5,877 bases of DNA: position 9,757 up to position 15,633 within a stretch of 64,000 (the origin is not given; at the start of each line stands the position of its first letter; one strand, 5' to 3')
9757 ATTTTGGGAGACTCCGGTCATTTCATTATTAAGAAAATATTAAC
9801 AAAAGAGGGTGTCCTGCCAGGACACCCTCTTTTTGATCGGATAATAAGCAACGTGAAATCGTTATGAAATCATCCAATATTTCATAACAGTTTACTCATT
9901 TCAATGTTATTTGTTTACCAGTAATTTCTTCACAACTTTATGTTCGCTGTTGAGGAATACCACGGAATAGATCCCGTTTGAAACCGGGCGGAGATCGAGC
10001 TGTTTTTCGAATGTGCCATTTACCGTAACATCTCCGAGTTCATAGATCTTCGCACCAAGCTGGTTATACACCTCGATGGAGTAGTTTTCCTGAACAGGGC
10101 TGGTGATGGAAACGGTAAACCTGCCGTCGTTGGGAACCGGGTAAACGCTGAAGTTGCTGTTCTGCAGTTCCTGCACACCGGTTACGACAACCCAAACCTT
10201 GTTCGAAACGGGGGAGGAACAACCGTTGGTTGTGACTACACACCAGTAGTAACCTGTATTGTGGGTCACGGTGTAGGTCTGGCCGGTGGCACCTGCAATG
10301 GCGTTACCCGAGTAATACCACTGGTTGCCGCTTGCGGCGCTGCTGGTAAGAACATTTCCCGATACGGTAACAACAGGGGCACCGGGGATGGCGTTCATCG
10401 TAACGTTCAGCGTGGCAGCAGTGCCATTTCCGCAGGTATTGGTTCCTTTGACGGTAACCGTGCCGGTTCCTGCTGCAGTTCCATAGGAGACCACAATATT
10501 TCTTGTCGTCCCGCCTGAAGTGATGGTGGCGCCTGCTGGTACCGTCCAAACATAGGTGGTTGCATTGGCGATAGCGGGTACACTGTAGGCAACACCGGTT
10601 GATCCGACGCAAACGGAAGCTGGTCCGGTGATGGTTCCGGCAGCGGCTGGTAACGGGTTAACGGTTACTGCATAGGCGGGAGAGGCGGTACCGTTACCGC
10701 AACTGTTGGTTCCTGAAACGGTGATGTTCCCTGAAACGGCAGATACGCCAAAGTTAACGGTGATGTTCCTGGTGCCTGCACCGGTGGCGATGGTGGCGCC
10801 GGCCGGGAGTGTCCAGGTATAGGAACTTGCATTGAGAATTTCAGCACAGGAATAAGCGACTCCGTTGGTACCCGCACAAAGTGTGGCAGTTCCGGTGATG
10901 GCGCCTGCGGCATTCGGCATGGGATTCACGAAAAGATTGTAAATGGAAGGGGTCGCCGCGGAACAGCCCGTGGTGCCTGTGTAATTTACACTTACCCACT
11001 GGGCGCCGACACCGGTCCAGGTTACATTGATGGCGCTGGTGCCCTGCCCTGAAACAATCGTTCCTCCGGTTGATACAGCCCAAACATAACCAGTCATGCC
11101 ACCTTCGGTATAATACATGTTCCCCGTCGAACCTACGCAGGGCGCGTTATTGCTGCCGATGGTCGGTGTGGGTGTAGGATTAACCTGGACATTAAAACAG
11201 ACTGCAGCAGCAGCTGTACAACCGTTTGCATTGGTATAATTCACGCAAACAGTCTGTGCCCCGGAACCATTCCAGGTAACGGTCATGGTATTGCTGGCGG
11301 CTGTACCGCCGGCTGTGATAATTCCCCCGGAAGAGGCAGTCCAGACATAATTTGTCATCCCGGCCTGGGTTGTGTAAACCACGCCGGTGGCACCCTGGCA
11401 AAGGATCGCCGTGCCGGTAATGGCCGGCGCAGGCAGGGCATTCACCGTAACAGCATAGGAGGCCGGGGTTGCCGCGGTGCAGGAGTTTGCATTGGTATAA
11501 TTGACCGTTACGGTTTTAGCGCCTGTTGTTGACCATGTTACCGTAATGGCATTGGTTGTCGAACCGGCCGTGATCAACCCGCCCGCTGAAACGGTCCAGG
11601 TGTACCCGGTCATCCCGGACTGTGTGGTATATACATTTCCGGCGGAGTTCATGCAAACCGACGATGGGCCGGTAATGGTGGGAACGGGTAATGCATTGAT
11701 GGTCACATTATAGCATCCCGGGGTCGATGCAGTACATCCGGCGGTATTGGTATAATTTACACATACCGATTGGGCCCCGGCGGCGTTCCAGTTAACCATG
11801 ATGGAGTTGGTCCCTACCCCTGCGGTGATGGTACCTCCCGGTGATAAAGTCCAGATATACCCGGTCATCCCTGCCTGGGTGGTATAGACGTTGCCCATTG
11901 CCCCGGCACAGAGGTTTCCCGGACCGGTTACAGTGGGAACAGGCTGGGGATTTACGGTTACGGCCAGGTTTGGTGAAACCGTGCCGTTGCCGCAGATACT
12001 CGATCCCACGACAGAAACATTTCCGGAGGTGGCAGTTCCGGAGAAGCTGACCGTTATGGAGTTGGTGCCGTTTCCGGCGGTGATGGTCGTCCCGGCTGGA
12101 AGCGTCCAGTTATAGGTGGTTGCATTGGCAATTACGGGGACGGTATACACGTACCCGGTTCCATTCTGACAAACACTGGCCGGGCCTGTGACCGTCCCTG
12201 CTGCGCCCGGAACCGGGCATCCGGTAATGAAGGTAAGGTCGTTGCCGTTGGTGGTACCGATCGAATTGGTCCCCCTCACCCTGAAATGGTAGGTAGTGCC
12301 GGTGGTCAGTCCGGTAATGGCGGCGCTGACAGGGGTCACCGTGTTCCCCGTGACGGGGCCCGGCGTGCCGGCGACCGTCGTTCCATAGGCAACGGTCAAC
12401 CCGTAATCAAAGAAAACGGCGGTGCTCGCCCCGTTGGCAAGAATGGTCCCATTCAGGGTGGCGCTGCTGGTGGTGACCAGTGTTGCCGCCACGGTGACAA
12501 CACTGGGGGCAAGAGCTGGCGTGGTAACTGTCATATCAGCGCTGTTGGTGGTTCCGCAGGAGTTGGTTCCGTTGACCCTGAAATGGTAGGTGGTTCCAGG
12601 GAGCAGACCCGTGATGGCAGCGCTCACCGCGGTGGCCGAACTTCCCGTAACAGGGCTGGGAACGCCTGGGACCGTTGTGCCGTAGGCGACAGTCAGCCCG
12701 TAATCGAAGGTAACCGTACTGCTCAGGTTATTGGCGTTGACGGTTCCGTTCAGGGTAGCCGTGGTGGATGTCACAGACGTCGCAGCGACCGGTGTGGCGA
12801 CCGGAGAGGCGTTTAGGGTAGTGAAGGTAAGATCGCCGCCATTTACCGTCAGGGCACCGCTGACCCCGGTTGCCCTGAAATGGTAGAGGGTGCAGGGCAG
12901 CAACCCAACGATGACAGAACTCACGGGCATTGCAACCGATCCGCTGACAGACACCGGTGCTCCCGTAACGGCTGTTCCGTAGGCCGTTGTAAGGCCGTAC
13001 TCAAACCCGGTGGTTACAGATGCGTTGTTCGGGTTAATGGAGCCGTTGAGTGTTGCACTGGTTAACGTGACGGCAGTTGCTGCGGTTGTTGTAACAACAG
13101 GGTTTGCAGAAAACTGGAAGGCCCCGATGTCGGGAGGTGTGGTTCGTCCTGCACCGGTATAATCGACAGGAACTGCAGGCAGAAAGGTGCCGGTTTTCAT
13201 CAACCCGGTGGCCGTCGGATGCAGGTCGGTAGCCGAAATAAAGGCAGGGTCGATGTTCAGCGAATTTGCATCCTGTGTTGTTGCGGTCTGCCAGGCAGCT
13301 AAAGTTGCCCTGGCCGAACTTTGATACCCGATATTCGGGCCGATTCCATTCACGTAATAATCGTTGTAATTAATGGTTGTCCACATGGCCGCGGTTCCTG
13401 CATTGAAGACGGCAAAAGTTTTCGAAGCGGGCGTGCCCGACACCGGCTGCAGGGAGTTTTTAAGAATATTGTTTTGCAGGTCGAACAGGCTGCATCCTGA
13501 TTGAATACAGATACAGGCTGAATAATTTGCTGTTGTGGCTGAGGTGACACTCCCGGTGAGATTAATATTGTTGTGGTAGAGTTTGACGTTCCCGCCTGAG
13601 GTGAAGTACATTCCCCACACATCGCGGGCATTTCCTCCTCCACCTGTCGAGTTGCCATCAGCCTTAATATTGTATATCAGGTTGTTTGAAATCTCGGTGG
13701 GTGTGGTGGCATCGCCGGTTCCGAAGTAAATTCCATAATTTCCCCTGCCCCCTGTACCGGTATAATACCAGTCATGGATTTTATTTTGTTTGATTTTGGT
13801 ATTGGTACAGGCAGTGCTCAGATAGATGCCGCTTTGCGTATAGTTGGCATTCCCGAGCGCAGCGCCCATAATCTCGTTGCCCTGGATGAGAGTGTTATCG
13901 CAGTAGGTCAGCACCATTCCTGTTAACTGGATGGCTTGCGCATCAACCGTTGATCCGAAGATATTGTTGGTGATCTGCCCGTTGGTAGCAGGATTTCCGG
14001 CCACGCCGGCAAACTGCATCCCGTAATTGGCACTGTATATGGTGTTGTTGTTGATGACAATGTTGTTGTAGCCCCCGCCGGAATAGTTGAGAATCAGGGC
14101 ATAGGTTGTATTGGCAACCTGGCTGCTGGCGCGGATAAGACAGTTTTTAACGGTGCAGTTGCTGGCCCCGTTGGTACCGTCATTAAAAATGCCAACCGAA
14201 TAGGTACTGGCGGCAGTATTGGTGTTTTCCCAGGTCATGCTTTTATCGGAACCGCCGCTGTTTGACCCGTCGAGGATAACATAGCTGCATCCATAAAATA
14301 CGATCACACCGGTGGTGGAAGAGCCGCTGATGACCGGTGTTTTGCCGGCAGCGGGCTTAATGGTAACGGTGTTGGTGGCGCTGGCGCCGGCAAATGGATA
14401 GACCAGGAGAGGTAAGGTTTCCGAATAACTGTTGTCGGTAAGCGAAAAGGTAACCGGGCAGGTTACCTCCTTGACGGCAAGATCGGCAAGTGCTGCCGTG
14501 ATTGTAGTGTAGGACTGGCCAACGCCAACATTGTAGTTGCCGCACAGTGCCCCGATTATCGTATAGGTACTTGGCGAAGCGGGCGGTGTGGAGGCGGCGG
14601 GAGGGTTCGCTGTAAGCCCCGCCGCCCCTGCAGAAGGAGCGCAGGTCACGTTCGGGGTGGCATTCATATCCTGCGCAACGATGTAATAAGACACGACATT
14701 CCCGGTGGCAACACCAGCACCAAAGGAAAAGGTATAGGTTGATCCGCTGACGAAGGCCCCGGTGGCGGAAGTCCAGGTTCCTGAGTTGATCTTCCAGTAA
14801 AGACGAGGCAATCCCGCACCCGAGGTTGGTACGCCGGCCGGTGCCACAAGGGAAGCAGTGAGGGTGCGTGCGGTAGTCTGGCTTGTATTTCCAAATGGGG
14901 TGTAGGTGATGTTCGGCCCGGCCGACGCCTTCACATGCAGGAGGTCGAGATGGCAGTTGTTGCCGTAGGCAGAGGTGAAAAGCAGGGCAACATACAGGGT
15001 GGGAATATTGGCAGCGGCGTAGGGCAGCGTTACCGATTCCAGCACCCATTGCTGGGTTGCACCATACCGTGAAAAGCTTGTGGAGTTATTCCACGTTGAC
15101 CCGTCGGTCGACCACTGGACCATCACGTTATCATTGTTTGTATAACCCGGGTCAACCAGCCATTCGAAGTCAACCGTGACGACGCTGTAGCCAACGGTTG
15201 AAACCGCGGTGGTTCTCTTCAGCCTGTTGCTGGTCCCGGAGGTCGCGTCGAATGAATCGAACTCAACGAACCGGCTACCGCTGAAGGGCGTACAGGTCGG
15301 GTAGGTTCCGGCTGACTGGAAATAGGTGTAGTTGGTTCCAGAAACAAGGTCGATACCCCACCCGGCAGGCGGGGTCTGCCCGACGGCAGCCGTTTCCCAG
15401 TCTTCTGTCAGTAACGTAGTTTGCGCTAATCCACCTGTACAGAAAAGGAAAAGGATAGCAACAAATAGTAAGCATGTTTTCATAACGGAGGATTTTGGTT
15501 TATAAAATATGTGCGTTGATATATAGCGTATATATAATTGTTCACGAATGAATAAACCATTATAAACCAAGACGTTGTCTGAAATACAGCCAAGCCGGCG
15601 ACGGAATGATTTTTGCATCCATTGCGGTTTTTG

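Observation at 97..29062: A 27-kb head-to-tail array of five giant T9SS cargo paralogs shares one fixed C-terminal grammar but has unrelated N-terminal heads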

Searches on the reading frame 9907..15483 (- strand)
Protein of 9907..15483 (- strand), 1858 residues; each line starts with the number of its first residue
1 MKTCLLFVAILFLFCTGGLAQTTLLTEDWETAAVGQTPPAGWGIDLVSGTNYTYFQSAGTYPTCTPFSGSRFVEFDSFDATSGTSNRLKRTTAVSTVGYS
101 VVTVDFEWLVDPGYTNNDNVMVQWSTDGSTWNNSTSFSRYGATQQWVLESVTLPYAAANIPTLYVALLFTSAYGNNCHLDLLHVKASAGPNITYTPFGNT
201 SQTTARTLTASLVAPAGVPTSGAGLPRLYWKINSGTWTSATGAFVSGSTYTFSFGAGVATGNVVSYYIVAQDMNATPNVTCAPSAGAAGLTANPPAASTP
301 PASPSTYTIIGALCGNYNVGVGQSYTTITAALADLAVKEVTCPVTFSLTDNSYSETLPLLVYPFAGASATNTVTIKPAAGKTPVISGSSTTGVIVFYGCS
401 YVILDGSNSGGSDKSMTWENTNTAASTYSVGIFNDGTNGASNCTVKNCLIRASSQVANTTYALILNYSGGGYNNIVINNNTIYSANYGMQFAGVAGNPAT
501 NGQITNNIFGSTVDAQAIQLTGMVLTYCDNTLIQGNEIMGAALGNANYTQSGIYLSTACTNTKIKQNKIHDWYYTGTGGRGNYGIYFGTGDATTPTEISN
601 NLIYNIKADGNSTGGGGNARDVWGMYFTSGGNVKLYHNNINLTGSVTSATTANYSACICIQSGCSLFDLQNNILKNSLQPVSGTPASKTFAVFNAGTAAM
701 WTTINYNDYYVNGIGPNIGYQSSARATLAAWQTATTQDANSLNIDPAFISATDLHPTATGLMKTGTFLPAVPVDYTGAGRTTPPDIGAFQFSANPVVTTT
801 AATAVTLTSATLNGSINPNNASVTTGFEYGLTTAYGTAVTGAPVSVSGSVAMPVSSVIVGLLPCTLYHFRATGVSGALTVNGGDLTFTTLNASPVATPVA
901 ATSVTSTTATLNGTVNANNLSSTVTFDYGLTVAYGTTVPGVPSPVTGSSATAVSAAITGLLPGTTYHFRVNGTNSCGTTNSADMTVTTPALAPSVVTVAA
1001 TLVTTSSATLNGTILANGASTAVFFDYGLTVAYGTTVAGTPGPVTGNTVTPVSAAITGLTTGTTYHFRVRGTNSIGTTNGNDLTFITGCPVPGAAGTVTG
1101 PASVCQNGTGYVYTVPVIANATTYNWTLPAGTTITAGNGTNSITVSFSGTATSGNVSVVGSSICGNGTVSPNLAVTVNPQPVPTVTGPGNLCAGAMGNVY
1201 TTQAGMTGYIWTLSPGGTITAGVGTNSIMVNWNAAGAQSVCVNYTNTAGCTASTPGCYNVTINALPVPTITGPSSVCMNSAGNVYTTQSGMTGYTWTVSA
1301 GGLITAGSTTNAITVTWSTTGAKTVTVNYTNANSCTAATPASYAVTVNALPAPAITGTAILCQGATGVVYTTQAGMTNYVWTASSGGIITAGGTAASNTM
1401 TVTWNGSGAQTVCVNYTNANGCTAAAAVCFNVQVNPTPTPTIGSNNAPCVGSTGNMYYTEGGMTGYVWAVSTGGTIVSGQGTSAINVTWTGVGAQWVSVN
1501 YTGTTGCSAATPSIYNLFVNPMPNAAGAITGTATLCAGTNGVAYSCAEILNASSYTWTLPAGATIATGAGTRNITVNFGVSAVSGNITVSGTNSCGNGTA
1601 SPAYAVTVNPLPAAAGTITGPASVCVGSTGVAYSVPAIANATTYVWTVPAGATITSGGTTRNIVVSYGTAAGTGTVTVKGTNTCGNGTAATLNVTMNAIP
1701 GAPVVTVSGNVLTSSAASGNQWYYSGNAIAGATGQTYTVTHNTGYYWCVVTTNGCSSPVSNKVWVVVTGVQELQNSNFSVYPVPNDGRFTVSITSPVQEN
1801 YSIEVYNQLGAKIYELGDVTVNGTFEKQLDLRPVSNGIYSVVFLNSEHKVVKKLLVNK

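Call 4: search_protein_families(library=pfam, proteins=[window:9907-15483:-], max_evalue=0.01)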
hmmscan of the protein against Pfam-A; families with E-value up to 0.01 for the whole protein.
window:9907-15483:- (1858 aa): 6 families
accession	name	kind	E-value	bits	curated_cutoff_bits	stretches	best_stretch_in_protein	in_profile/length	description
PF19408.5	PKD_6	-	1.7e-101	333.2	25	7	1612-1694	2-82/82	PKD-like domain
PF18962.6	Por_Secre_tail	-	1.4e-09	38.6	27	1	1780-1856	1-75/75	Secretion system C-terminal sorting domain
PF25059.1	FN3_DSCAM-DSCAML_C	-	9.9e-08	32.7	39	0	952-988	44-79/89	DSCAM/DSCAML C-terminal Fn3-like domain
PF00041.27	fn3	-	1.7e-05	25.4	25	1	898-980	5-76/84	Fibronectin type III domain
PF16655.11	PhoD_N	-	0.00015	22.7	30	0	945-976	51-78/90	PhoD-like phosphatase, N-terminal domain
PF16656.11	Pur_ac_phosph_N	-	0.0023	18.9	30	1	906-988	12-93/93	Purple acid Phosphatase, N-terminal domain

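Call 5: search_protein_families(library=ncbifam, proteins=[window:9907-15483:-], max_evalue=0.01)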
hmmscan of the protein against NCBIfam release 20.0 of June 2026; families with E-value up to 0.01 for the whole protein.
window:9907-15483:- (1858 aa): 1 family
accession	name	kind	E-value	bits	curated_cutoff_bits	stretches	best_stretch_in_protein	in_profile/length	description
TIGR04183.1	Por_Secre_tail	domain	9.5e-07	28.7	23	1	1780-1857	1-72/72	T9SS type A sorting domain-containing protein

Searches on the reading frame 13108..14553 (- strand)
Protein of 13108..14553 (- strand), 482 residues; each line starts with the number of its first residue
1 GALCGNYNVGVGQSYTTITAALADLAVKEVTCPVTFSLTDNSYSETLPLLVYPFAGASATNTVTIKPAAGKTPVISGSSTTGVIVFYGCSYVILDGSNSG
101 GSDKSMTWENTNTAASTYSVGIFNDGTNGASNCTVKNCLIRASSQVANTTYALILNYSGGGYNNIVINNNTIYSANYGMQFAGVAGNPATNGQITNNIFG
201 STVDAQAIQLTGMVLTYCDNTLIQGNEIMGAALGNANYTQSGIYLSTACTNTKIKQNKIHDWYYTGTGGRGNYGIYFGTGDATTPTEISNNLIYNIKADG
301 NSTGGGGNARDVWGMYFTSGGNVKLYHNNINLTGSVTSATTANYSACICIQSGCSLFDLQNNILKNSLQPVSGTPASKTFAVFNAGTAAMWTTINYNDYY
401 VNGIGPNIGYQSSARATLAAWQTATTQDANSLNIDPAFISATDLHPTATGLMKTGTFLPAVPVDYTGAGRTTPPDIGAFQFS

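Call 25: search_protein_families(library=pfam, proteins=[window:13108-14553:-], max_evalue=1)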
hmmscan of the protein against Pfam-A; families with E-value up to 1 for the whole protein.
seq(482 aa): 0 families

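Call 60: search_solved_structures(query=window:13114-14553:-, max_evalue=1)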
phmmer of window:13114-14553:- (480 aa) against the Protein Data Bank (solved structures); distinct sequences matched with E-value up to 1: 0.

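Call 74: search_solved_structures(query=A4, max_evalue=10)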
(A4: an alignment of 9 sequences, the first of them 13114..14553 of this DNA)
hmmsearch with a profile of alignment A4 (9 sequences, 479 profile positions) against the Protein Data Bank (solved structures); distinct sequences matched with E-value up to 10: 4.
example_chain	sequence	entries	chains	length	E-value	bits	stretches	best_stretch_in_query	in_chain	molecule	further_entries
9rx2_A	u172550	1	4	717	0.00099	20.9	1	164-303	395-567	Parallel beta-helix repeat protein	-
7uez_A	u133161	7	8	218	0.6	11.7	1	17-83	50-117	3,4-dihydroxy-2-butanone 4-phosphate synthase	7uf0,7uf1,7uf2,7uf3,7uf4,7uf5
4p6d_A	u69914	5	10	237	0.71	11.4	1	17-83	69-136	3,4-dihydroxy-2-butanone 4-phosphate synthase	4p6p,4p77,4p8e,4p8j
4p6c_A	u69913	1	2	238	0.71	11.4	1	17-83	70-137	3,4-dihydroxy-2-butanone 4-phosphate synthase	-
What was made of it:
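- Their only PDB support is E ~1e-3 to an uncharacterised parallel beta-helix protein (call 74).
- Tried and rejected: A nine-sequence beta-helix profile gave only E ~1e-3 to an uncharacterised parallel beta-helix protein (call 74).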

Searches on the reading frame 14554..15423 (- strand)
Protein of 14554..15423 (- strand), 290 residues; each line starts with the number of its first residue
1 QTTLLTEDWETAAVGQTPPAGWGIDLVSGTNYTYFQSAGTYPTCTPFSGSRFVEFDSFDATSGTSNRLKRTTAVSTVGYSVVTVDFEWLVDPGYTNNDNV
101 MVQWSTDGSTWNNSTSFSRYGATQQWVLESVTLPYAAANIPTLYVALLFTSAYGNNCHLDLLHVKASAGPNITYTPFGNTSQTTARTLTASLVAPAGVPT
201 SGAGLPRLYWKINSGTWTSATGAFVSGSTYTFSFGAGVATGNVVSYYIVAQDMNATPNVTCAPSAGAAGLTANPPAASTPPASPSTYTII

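Call 25: search_protein_families(library=pfam, proteins=[window:14554-15423:-], max_evalue=1)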
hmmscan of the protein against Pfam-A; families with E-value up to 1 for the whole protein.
seq(290 aa): 2 families
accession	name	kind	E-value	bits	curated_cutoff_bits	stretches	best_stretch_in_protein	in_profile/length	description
PF21471.3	Reelin_subrepeat-B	-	0.0065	16.7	27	1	65-139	23-99/127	Reelin subrepeat B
PF07549.19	Sec_GG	-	0.26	11.3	20.3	0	22-33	10-21/28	SecD/SecF GG Motif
